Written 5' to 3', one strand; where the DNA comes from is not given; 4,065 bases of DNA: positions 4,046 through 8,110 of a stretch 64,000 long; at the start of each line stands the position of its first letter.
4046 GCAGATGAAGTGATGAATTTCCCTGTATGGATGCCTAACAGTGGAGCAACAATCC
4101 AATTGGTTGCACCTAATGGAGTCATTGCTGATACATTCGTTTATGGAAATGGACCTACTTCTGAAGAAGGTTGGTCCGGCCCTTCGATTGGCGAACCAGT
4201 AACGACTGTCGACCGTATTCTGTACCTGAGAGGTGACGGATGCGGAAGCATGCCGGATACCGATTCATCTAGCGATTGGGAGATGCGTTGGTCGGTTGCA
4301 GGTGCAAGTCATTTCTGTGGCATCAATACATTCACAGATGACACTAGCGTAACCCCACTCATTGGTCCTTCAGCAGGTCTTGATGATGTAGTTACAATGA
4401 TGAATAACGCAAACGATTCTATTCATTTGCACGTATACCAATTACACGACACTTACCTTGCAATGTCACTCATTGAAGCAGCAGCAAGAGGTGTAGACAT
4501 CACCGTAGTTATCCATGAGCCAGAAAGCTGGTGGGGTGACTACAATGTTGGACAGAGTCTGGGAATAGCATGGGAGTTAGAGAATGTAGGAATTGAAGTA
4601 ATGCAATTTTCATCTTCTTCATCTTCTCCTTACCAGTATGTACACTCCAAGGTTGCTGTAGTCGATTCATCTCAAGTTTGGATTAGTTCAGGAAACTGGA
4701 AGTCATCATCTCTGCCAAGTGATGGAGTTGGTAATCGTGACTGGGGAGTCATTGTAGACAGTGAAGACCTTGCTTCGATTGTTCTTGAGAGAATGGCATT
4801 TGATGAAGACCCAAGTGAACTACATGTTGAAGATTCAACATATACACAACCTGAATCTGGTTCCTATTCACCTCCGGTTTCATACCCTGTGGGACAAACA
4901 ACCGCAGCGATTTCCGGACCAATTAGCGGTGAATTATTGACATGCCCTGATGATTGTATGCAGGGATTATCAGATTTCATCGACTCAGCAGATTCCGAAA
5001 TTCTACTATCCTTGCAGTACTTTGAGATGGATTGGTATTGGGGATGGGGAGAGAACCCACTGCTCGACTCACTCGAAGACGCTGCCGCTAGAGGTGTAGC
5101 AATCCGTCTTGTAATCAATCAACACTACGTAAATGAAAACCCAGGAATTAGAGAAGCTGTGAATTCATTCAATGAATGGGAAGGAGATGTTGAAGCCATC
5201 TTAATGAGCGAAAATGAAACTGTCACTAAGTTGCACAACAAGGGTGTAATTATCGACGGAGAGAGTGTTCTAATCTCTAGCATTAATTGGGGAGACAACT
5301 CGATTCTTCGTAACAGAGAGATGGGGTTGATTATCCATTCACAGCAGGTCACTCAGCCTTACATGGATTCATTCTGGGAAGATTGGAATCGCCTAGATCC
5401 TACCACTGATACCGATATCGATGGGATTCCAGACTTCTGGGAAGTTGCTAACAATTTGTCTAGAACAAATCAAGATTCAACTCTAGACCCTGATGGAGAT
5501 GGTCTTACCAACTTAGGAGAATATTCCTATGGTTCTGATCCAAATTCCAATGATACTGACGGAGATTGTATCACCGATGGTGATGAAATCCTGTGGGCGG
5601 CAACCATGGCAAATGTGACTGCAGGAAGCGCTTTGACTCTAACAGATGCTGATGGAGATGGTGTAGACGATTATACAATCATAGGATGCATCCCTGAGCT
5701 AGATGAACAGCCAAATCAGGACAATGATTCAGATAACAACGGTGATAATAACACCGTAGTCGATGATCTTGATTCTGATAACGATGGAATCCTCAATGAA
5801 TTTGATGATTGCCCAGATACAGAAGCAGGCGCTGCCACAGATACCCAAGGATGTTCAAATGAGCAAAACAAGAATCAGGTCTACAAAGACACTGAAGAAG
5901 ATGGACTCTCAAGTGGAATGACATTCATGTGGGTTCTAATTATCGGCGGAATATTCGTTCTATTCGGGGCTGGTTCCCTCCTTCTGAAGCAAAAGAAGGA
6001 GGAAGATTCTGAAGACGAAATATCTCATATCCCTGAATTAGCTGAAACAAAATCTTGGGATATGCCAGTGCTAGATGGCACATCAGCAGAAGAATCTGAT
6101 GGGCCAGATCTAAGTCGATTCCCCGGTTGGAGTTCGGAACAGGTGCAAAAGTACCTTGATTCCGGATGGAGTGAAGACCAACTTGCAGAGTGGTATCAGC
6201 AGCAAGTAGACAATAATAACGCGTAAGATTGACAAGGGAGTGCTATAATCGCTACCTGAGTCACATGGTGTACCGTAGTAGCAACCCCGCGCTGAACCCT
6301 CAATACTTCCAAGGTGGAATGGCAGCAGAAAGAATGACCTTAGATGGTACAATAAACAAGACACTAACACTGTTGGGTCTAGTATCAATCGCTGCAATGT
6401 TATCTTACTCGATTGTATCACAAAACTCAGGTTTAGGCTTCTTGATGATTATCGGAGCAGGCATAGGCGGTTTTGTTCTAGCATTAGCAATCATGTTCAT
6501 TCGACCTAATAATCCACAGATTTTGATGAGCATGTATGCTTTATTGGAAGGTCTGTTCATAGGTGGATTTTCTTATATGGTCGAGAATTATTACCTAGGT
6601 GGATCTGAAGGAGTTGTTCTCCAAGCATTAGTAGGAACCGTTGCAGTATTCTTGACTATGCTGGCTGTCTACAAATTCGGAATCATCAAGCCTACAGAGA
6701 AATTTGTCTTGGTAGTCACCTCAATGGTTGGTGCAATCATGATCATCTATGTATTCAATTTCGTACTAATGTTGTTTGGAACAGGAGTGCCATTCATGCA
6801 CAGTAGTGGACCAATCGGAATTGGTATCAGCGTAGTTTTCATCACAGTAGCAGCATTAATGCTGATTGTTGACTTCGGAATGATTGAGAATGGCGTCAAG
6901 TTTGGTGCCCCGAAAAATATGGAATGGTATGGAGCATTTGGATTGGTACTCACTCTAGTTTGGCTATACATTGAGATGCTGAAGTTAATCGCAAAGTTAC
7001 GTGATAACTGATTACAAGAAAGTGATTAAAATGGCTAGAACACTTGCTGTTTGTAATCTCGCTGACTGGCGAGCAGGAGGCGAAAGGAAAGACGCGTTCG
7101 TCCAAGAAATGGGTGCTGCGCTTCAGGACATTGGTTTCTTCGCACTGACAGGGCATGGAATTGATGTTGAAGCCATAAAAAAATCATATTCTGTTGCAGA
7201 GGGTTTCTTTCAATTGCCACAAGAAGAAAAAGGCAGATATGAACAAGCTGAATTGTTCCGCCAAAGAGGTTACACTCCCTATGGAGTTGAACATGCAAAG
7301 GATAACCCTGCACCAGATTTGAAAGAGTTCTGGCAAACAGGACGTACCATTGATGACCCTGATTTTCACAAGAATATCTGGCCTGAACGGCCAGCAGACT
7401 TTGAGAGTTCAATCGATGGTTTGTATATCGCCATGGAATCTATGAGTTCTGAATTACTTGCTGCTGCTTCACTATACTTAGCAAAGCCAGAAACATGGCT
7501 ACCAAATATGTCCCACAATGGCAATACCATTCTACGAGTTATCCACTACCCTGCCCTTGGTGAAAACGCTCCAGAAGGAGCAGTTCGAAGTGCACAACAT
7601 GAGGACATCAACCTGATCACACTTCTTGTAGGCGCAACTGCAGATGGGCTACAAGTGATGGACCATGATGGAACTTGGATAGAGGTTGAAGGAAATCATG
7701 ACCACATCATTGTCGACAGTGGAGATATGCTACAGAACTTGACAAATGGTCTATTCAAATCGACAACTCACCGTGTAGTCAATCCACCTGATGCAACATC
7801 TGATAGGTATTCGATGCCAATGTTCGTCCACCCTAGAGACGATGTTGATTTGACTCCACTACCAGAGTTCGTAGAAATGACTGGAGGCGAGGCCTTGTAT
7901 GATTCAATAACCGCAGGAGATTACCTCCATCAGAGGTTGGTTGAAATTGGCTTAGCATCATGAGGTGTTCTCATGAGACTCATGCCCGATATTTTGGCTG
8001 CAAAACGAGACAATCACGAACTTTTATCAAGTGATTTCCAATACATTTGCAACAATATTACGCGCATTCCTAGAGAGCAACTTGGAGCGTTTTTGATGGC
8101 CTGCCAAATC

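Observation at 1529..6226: Giant surface-anchored 6xLTD + dual-HKD phospholipase D protein next to pstS: candidate extracellular phosphodiester-scavenging machine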

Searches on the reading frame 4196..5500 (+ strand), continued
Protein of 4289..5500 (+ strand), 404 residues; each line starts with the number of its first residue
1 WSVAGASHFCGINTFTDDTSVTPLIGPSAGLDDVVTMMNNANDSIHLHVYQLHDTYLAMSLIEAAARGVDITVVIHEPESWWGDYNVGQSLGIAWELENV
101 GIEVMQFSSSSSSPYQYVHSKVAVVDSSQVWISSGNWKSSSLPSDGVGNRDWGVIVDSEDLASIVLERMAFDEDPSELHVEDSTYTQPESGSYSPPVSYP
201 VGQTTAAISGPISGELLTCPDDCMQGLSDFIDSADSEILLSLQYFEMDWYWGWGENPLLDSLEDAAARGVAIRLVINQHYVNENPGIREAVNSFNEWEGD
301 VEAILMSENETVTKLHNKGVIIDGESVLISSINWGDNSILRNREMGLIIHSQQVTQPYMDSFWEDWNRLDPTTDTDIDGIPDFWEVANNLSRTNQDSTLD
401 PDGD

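Call 64: find_encoding_contigs(protein=P0334, flank=6000, max_places=2)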
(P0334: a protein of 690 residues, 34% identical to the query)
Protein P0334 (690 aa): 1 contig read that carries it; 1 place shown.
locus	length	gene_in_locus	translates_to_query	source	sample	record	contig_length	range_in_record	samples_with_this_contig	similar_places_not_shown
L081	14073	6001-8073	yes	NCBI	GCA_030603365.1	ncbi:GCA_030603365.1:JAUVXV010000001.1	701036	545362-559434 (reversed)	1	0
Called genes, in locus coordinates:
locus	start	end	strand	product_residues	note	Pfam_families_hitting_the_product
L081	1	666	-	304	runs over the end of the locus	-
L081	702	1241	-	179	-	-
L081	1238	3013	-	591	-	PF00515:TPR_1 (weak), PF23914:TPR_CcmH_CycH (weak), PF13414:TPR_11 (weak), PF14559:TPR_19 (weak), PF00515:TPR_1, PF00515:TPR_1, PF13414:TPR_11, PF13424:TPR_12, +18 more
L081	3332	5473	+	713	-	PF00270:DEAD (faint), PF04851:ResIII (faint), PF06733:DEAD_2, PF06777:HBB (weak), PF13307:Helicase_C_2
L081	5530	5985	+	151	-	-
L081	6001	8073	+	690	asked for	PF11495:TrmB_EBD_N (faint), PF13091:PLDc_2, PF00932:LTD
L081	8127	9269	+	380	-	PF00817:IMS, PF11799:IMS_C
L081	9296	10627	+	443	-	PF26466:DNA_primase_lrg_N, PF04104:DNA_primase_lrg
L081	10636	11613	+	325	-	PF01896:DNA_primase_S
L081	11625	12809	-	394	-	PF13527:Acetyltransf_9, PF00583:Acetyltransf_1, PF13508:Acetyltransf_7, PF13530:SCP2_2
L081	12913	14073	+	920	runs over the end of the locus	PF01411:tRNA-synt_2c, PF07973:tRNA_SAD, PF02272:DHHA1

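Call 65: find_encoding_contigs(protein=P0233, flank=6000, max_places=2)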
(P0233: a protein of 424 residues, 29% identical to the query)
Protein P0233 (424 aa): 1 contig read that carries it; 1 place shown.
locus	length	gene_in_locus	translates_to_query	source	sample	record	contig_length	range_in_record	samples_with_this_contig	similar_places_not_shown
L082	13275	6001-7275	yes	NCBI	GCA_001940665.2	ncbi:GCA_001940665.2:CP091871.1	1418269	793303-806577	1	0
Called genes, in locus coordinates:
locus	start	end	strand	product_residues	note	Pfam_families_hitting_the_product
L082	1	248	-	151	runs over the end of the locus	PF08069:Ribosomal_S13_N, PF00312:Ribosomal_S15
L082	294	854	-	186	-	PF01725:Ham1p_like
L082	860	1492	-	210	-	PF00069:Pkinase, PF07714:PK_Tyr_Ser-Thr, PF01163:RIO1, PF06293:Kdo, PF03109:ABC1, PF01636:APH (faint)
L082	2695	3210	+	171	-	PF00025:Arf, PF00009:GTP_EFTU (weak), PF00071:Ras, PF08477:Roc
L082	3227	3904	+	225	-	PF00025:Arf, PF00071:Ras, PF04670:Gtr1_RagA, PF08477:Roc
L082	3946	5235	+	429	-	PF00483:NTP_transferase, PF12804:NTP_transf_3, PF24894:Hexapep_GlmU (faint), PF25084:LbH_EIF2B, PF25087:GMPPB_C, PF00132:Hexapep (weak)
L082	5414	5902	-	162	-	-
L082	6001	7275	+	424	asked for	PF11495:TrmB_EBD_N (faint), PF13091:PLDc_2, PF00614:PLDc (faint), PF13091:PLDc_2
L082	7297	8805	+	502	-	PF19864:Radical_SAM_N2, PF04055:Radical_SAM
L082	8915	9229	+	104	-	PF09868:DUF2095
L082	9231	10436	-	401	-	PF01926:MMR_HSR1, PF02421:FeoB_N (faint), PF08438:YGR210-like_G4, PF02824:TGS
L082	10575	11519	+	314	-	PF00389:2-Hacid_dh, PF02826:2-Hacid_dh_C, PF00670:AdoHcyase_NAD (weak), PF01262:AlaDh_PNT_C (weak), PF07991:KARI_N, PF03446:NAD_binding_2 (weak)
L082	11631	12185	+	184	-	PF00827:Ribosomal_L15e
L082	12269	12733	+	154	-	PF01877:RNA_binding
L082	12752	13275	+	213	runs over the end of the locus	PF01876:RNase_P_p30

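Call 66: find_encoding_contigs(protein=P0347, flank=6000, max_places=2)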
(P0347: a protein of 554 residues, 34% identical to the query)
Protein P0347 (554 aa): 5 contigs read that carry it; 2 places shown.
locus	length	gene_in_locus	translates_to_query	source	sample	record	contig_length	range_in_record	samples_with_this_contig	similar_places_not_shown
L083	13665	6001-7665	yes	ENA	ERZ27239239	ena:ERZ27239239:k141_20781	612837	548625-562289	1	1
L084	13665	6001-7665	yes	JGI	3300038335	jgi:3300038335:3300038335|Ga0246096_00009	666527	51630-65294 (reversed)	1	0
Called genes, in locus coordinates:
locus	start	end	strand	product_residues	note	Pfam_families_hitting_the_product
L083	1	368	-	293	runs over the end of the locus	PF00557:Peptidase_M24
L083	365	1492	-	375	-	PF01321:Creatinase_N (faint), PF00557:Peptidase_M24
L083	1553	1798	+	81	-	-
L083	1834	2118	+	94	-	-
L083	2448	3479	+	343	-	-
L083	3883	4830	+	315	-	PF00056:Ldh_1_N, PF02866:Ldh_1_C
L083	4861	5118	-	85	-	PF00736:EF1_GNE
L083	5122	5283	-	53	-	PF07754:Ribosomal_aS21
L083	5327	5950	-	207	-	PF00696:AA_kinase (faint)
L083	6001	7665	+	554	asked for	PF13091:PLDc_2, PF00614:PLDc (faint), PF13091:PLDc_2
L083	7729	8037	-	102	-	PF13518:HTH_28 (weak), PF01381:HTH_3 (weak)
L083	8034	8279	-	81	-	PF13412:HTH_24 (weak)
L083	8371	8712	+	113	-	-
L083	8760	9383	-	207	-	-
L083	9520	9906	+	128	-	-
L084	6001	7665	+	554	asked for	PF13091:PLDc_2, PF00614:PLDc (faint), PF13091:PLDc_2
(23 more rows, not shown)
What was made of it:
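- Tried and rejected: Gene context of distant PLD-module relatives (calls 64-66).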

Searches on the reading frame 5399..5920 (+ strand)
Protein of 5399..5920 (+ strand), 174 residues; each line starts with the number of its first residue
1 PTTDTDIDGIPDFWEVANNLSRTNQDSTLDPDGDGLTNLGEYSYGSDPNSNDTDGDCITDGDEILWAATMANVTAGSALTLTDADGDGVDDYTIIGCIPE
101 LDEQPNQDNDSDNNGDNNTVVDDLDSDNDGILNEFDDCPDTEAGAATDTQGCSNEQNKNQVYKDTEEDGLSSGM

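Call 48: search_protein_families(library=pfam, proteins=[window:5399-5920:+], max_evalue=10)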
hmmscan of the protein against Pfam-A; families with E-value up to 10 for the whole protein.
window:5399-5920:+ (174 aa): 2 families
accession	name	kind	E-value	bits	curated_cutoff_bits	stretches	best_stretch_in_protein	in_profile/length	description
PF03495.19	Binary_toxB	-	7.7e-06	26.5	25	1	4-65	2-61/78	Clostridial binary toxin B/anthrax toxin PA Ca-binding domain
PF18884.5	TSP3_bac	-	0.0067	16.7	25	3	30-50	1-21/22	Bacterial TSP3 repeat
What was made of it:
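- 5399..5863 (+): Asp-rich Ca-binding-type repeats (aa 1291-1445), net charge -40, with two conserved Cys pairs. Binary_toxB 26.5 bits against cutoff 25; TSP3_bac below cutoff (call 48).
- On Thrombospondin type-3 / Ca-binding repeats: TSP3_bac E 0.0067 is below cutoff (call 48).
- Checked: TSP3_bac is below cutoff (call 48).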

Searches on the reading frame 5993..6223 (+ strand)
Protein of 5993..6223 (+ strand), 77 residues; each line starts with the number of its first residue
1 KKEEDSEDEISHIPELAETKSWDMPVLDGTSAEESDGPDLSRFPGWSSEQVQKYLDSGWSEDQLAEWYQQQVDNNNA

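Call 48: search_protein_families(library=pfam, proteins=[window:5993-6223:+], max_evalue=10)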
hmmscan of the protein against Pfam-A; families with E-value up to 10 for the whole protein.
window:5993-6223:+ (77 aa): 4 families
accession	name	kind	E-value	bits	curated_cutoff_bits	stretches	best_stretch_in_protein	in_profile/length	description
PF14410.12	GH-E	-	0.049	14.7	25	1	49-70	29-50/68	HNH/ENDO VII superfamily nuclease with conserved GHE residues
PF25317.1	SAM_SMF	-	0.15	12.8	27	1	33-55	31-53/65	SMF/DprA SAM domain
PF04255.20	DUF433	-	0.17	12.2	23.6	1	49-68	22-41/56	Protein of unknown function (DUF433)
PF10281.14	Ish1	-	0.2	12.5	26.6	1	46-57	4-15/37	Putative nuclear envelope organisation protein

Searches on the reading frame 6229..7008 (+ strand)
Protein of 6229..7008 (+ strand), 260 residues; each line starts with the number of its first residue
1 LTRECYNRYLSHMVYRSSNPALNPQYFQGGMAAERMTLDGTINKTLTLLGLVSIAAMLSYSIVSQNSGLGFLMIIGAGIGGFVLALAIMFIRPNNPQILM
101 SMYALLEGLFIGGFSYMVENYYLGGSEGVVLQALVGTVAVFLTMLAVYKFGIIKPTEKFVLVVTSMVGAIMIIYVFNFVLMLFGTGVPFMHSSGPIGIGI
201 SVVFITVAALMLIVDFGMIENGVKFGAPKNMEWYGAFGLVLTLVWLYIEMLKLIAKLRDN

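Call 3: search_protein_families(library=pfam, proteins=[window:6229-7008:+], max_evalue=0.01)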
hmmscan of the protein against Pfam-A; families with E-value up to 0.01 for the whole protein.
window:6229-7008:+ (260 aa): 1 family
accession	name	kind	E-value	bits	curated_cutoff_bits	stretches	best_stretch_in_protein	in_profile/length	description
PF12811.12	BaxI_1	-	1.1e-70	238.4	26.2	1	19-258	1-232/233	Bax inhibitor 1 like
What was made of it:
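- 6229..7011 (+): BaxI_1-family membrane protein, 2 nt downstream; conserved neighbour in MGIIa. PF12811 E 1.1e-70 (call 3).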

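Call 4: search_protein_families(library=ncbifam, proteins=[window:6229-7008:+], max_evalue=0.01)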
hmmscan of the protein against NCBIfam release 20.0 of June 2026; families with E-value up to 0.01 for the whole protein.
window:6229-7008:+ (260 aa): 0 families

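Call 47: search_protein_families(library=ncbifam, proteins=[window:6229-7008:+], max_evalue=0.01)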
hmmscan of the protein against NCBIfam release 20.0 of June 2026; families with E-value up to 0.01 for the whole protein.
window:6229-7008:+ (260 aa): 0 families

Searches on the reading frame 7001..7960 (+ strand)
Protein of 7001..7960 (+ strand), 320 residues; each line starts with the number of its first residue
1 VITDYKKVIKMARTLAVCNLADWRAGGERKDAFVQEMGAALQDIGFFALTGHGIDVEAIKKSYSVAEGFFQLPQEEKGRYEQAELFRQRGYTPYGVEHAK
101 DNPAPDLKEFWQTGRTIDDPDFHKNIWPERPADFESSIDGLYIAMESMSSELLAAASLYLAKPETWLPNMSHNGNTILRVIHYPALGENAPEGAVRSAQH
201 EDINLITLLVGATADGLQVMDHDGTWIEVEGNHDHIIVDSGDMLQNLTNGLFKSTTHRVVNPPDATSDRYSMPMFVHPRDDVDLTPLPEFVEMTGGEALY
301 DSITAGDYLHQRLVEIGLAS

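Call 3: search_protein_families(library=pfam, proteins=[window:7001-7960:+], max_evalue=0.01)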
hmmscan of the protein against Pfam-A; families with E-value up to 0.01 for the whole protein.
window:7001-7960:+ (320 aa): 2 families
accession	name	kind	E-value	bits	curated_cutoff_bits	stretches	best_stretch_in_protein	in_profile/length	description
PF14226.12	DIOX_N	-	7.9e-24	85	27.3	1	20-129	6-116/117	non-haem dioxygenase in morphine synthesis N-terminal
PF03171.26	2OG-FeII_Oxy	-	1.8e-19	70.4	23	1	177-278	4-101/101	2OG-Fe(II) oxygenase superfamily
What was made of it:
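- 7001..7963 (+): 2OG-Fe(II) oxygenase, overlapping the end of the BaxI gene; conserved neighbour. DIOX_N plus 2OG-FeII_Oxy (call 3).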

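Call 47: search_protein_families(library=ncbifam, proteins=[window:7001-7960:+], max_evalue=0.01)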
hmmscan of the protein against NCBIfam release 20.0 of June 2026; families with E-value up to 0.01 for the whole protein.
window:7001-7960:+ (320 aa): 0 families

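Call 67: search_solved_structures(query=window:7001-7960:+, max_evalue=0.00001)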
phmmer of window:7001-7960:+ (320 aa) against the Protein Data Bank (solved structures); distinct sequences matched with E-value up to 0.00001: 63 (the best 60 are shown).
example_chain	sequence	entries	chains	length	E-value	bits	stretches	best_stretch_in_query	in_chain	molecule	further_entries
3oox_A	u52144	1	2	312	6.5e-56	193.3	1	32-319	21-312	putative 2OG-Fe(II) oxygenase family protein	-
3on7_A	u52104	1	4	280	4.5e-37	131.4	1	33-285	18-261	Oxidoreductase, iron/ascorbate family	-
9ovh_A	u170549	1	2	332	1.1e-30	110.5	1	34-290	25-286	2-oxoglutarate-dependent ethylene/succinate-forming enzyme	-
5c3p_A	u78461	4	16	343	1.4e-28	103.5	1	41-314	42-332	Thymine dioxygenase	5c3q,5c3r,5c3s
9ig3_A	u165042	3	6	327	7.1e-28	101.2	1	25-281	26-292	2-oxoglutarate-dependent dioxygenase traH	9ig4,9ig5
9vgi_A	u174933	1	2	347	9e-27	97.6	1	36-309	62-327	O-demethylase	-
5c3o_A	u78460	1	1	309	6.4e-25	91.5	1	41-279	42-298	Thymine dioxygenase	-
6xjj_A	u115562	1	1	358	3e-23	86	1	24-298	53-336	2-oxoglutarate-dependent dioxygenase tropC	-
9gi5_A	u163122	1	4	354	6.8e-22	81.6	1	36-308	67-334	Os06g0176700 protein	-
8x6q_A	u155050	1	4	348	9e-21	77.9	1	36-308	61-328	HPPD Inhibitor Sensitive 1-like 1 protein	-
8x7d_A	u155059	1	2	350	9.2e-21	77.8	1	36-308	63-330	HPPD Inhibitor Sensitive 1-like 1 protein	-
6jyv_A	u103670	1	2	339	1e-20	77.7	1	36-292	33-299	Probable iron/ascorbate oxidoreductase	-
9ktp_A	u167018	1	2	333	2.3e-20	76.5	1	19-314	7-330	2-oxoglutarate-dependent dioxygenase ucsF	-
6lsv_A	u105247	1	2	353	5e-20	75.4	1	28-308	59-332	Probable 2-oxoglutarate-dependent dioxygenase At5g05600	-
8y4u_A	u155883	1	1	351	7.4e-20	74.9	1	36-291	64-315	Fe(II)/2-oxoglutarate-dependent oxygenase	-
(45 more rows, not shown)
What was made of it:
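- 7001..7963 (+): Among PDB hits thymine dioxygenase ranks 4th (call 67).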
